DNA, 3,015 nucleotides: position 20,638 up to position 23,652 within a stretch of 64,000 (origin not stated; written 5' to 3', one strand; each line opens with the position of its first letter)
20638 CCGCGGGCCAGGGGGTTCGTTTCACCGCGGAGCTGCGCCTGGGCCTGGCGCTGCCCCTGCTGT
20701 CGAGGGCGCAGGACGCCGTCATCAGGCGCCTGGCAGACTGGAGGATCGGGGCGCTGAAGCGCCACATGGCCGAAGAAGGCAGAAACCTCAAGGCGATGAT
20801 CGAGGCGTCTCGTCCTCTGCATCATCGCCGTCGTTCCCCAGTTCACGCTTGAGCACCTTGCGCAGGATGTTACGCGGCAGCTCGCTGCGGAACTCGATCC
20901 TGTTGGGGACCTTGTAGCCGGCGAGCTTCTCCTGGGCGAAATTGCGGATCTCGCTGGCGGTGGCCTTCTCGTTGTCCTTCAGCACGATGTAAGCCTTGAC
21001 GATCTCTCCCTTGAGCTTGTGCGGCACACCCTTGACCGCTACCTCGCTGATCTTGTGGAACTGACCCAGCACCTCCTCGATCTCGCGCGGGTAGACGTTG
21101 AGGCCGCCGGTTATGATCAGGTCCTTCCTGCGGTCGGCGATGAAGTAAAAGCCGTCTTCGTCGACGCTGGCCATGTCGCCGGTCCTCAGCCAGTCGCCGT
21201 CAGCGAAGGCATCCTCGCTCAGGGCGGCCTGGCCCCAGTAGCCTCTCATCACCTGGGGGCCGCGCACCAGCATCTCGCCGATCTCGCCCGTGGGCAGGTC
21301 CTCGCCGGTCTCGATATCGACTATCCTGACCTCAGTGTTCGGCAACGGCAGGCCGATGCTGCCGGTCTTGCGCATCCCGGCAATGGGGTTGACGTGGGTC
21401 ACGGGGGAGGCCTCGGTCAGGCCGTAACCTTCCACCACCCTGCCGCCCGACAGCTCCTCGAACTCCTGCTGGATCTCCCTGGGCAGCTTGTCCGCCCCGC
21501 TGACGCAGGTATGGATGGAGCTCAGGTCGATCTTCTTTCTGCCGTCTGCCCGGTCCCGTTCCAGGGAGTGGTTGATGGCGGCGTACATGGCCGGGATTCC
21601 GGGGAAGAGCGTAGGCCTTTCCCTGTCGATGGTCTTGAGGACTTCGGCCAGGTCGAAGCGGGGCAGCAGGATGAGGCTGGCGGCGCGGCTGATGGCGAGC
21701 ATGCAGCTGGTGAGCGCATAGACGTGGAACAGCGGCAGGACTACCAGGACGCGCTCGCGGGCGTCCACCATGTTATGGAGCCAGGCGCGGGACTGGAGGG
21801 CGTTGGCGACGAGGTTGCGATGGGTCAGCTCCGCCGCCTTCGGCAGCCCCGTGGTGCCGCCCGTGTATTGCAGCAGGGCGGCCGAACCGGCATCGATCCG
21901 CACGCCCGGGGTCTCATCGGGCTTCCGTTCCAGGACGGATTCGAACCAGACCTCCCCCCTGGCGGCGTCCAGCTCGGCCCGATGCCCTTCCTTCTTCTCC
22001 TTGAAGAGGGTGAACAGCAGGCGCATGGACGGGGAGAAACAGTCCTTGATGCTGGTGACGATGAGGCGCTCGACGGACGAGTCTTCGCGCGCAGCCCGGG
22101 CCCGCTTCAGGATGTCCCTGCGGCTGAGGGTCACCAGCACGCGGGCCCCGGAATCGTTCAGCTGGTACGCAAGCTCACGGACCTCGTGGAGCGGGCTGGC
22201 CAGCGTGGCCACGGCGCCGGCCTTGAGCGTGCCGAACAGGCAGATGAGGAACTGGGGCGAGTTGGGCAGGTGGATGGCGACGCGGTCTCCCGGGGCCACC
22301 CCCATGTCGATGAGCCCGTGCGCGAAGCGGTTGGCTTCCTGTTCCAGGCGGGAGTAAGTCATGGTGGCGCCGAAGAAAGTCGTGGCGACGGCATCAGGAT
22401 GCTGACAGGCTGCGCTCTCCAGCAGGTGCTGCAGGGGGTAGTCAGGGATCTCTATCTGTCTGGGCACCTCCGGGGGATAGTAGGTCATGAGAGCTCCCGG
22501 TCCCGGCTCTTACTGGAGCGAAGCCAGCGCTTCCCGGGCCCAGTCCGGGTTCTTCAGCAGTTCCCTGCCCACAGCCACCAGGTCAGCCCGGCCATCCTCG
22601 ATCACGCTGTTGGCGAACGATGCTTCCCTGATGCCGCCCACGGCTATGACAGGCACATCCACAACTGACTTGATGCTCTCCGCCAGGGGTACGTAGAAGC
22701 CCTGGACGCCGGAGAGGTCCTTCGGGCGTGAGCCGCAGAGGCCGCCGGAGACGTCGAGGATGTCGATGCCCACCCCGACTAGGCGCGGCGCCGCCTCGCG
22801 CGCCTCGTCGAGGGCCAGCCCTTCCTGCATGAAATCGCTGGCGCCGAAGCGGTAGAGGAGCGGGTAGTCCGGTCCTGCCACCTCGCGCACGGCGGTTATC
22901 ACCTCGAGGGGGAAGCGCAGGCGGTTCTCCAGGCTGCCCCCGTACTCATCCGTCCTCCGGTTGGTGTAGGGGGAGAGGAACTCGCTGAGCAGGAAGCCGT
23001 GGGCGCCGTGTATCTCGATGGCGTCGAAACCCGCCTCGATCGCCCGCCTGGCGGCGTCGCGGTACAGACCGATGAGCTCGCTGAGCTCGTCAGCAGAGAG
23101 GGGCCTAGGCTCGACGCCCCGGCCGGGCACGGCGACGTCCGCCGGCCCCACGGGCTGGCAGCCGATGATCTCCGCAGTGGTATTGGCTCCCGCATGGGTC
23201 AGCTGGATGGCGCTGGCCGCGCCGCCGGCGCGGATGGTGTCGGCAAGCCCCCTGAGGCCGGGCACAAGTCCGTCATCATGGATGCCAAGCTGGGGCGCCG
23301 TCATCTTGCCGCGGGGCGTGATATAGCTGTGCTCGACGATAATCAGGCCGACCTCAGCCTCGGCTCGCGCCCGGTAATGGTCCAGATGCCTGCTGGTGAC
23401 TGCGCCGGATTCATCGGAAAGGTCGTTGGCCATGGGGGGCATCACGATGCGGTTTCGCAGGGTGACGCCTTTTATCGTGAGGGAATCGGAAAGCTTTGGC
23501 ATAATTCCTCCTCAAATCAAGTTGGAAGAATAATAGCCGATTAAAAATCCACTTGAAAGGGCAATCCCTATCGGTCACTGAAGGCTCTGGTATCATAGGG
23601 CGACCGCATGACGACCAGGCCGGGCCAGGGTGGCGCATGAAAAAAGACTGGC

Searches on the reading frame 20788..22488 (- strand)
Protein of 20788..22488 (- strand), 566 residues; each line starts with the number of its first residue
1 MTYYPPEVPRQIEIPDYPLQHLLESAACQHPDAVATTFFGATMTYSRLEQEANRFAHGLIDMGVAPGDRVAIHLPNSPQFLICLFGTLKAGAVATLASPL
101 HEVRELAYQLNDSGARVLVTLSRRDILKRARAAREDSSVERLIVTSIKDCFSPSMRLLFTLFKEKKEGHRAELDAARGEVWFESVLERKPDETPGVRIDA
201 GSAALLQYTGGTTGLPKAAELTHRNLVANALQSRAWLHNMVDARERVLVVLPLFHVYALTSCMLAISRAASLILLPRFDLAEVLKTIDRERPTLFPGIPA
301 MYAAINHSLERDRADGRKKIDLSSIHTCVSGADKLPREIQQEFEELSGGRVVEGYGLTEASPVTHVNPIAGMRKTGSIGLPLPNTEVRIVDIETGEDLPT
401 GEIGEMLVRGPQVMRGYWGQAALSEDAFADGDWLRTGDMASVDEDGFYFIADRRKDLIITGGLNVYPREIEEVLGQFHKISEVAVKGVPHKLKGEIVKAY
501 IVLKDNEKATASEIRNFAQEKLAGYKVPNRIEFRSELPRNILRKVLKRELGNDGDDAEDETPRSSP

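Call 47: search_protein_families(library=pfam, proteins=[window:20788-22488:-], max_evalue=0.00001)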
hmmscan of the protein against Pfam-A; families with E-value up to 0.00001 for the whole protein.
window:20788-22488:- (566 aa): 2 families
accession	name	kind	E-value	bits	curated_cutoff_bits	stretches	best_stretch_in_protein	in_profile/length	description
PF00501.34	AMP-binding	-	1.6e-100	337.1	29.9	1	24-418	2-384/384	AMP-binding enzyme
PF13193.12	AMP-binding_C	-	2.9e-17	63.8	24.5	1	469-540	1-72/76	AMP-binding enzyme C-terminal domain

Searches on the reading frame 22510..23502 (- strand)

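Call 48: search_protein_families(library=pfam, proteins=[window:22510-23502:-], max_evalue=0.00001)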
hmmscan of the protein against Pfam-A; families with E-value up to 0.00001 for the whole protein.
window:22510-23502:- (330 aa): 1 family
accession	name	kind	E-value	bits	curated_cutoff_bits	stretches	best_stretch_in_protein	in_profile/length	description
PF00724.26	Oxidored_FMN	-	1.3e-76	258.6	27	1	8-325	6-335/342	NADH:flavin oxidoreductase / NADH oxidase family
